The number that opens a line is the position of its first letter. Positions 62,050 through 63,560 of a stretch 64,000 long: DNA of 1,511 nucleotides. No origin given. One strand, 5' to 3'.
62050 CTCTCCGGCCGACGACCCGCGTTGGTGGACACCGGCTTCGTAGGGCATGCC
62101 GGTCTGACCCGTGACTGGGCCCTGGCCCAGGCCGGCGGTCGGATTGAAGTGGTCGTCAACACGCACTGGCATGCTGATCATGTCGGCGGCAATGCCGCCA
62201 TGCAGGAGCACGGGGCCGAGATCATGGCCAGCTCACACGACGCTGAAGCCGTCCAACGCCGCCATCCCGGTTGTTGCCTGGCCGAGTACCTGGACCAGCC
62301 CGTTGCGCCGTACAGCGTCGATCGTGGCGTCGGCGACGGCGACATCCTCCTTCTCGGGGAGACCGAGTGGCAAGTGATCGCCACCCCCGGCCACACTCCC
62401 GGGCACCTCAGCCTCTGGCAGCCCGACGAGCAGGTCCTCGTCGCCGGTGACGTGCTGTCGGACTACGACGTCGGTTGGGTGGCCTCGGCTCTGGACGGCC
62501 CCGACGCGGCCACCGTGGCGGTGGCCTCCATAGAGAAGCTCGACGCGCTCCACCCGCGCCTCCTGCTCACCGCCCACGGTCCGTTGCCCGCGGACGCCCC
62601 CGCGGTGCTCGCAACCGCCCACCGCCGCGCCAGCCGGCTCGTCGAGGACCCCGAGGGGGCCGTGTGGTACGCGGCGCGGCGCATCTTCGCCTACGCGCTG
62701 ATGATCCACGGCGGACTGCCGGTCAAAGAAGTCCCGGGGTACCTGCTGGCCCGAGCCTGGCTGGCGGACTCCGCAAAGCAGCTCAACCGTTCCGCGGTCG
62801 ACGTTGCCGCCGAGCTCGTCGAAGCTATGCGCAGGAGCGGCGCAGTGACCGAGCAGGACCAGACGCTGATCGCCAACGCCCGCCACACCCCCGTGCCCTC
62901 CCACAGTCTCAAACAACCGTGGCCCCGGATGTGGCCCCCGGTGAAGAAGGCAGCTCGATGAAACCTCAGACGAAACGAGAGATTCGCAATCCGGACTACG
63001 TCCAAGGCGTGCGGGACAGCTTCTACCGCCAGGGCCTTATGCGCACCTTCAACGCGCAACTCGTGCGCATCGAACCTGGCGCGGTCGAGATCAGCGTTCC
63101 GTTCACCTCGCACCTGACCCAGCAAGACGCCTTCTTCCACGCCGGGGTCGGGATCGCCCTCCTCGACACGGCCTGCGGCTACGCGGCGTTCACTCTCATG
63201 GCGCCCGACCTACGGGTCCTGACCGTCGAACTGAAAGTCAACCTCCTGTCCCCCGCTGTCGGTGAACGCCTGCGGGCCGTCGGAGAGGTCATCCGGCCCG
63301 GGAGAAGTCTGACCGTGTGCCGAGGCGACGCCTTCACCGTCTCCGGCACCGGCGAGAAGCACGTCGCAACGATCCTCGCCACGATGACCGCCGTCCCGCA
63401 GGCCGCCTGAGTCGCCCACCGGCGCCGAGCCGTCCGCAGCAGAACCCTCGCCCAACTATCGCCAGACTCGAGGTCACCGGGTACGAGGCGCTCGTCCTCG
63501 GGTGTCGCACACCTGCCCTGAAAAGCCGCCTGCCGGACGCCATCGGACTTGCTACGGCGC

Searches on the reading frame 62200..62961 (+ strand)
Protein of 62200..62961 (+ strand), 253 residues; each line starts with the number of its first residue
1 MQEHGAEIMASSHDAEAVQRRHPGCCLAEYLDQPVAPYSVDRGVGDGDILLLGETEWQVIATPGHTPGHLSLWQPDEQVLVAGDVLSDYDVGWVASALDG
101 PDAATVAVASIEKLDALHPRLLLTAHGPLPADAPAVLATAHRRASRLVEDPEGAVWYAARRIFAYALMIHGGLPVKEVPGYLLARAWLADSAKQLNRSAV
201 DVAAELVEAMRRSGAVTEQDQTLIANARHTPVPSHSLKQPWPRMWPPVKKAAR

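Call 54: search_protein_families(library=pfam, proteins=[window:62200-62961:+])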
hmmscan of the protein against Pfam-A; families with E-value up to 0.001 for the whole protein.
window:62200-62961:+ (253 aa): 1 family
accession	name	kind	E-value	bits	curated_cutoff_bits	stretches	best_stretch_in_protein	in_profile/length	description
PF00753.33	Lactamase_B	-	1.4e-11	45.2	22.7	1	33-126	98-196/196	Metallo-beta-lactamase superfamily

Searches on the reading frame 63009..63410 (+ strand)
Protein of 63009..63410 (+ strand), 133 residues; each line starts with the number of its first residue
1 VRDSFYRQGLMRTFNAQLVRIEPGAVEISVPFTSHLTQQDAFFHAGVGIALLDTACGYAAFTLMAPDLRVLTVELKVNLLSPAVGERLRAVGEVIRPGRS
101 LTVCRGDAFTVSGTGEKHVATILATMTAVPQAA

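Call 54: search_protein_families(library=pfam, proteins=[window:63009-63410:+])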
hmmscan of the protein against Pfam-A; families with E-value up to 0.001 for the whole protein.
window:63009-63410:+ (133 aa): 2 families
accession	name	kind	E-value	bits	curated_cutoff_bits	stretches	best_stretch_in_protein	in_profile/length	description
PF03061.28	4HBT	-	3.4e-09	37.3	20.6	1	43-113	4-75/79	Thioesterase superfamily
PF13622.12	4HBT_3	-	0.00071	20.2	24.3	0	40-125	9-81/83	Acyl-CoA thioesterase N-terminal domain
